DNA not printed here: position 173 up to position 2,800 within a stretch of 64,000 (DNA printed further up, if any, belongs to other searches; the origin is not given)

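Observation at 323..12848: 12.5-kb uninterrupted cell-envelope operon starting with MurJ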

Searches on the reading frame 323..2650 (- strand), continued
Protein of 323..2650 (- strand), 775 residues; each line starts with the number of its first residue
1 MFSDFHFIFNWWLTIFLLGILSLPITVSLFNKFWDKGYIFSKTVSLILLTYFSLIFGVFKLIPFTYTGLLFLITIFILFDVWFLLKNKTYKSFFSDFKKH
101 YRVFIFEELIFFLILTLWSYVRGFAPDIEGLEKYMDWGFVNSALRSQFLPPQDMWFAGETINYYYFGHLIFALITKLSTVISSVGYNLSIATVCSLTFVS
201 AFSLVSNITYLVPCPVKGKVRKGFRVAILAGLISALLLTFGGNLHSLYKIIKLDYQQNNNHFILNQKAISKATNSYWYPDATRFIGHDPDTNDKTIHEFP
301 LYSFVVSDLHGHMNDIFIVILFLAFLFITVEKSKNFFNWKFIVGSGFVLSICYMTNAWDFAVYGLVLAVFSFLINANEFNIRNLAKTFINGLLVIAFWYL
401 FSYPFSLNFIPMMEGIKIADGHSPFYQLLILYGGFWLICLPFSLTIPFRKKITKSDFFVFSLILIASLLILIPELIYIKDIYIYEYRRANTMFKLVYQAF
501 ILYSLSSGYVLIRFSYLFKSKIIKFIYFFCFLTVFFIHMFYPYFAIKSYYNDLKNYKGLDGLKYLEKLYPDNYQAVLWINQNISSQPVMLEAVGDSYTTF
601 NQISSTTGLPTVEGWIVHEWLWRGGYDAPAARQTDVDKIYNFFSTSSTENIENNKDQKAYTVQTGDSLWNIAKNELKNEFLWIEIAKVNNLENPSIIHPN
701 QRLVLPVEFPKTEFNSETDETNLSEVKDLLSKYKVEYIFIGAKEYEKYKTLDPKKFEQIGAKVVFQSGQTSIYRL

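Call 83: predict_structure(alignment_id=A9)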
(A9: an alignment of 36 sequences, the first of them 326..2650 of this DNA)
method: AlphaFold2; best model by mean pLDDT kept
length: 775 residues; sequences in the alignment: 36
mean_pLDDT: 73.9   pTM: 0.76
mean pLDDT of the five models: 73.9, 73.8, 73.1, 72.7, 70.3
residues with pLDDT >= 90: 217; 70-90: 287; 50-70: 125; < 50: 146
segments of 3 or more residues with pLDDT < 50: 124-134, 153-164, 279-301, 303-306, 408-423, 478-489, 559-562, 584-587, 592-631, 647-655, 709-718
pLDDT, mean of each block of 10 residues (from residue 1): 78 96 95 95 96 91 94 96 91 94 95 88 48 59 78 44 68 92 78 93 96 67 88 92 76 87 87 66 41 43 49 80 94 82 93 80 91 84 89 91 64 40 52 68 83 92 90 58 43 75 93 82 88 88 64 54 56 68 54 35 30 35 33 67 62 56 82 71 79 75 70 43 81 71 67 83 82 80
secondary structure, 60 per line:
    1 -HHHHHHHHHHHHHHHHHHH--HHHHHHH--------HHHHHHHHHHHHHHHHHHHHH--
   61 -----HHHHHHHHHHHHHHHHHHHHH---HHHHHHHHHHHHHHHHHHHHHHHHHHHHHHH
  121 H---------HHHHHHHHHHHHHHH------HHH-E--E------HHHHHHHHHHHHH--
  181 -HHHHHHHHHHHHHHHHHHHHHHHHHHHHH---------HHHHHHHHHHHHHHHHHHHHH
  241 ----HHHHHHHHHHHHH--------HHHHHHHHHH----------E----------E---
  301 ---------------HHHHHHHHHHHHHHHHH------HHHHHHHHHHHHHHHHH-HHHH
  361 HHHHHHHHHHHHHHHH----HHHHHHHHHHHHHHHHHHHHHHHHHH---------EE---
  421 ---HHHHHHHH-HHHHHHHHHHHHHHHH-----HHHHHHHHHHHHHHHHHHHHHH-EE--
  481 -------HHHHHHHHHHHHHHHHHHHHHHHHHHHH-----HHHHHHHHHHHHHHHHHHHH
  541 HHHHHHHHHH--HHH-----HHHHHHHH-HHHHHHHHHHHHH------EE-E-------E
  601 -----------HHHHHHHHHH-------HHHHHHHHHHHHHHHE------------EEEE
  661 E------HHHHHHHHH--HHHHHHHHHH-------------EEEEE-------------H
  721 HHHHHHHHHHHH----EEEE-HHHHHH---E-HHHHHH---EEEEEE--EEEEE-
elements in order (helices of 4 or more, strands of 3 or more residues): H2-20 H23-29 H38-58 H66-86 H90-121 H131-145 H166-178 H182-210 H220-240 H245-257 H266-275 H316-332 H339-355 H357-376 H381-406 H424-431 H433-448 H454-475 H488-515 H521-550 H561-568 H570-582 H612-621 H629-643 E657-661 H668-676 H679-688 E702-706 H720-732 E737-740 H742-747 H753-758 E762-767 E770-774
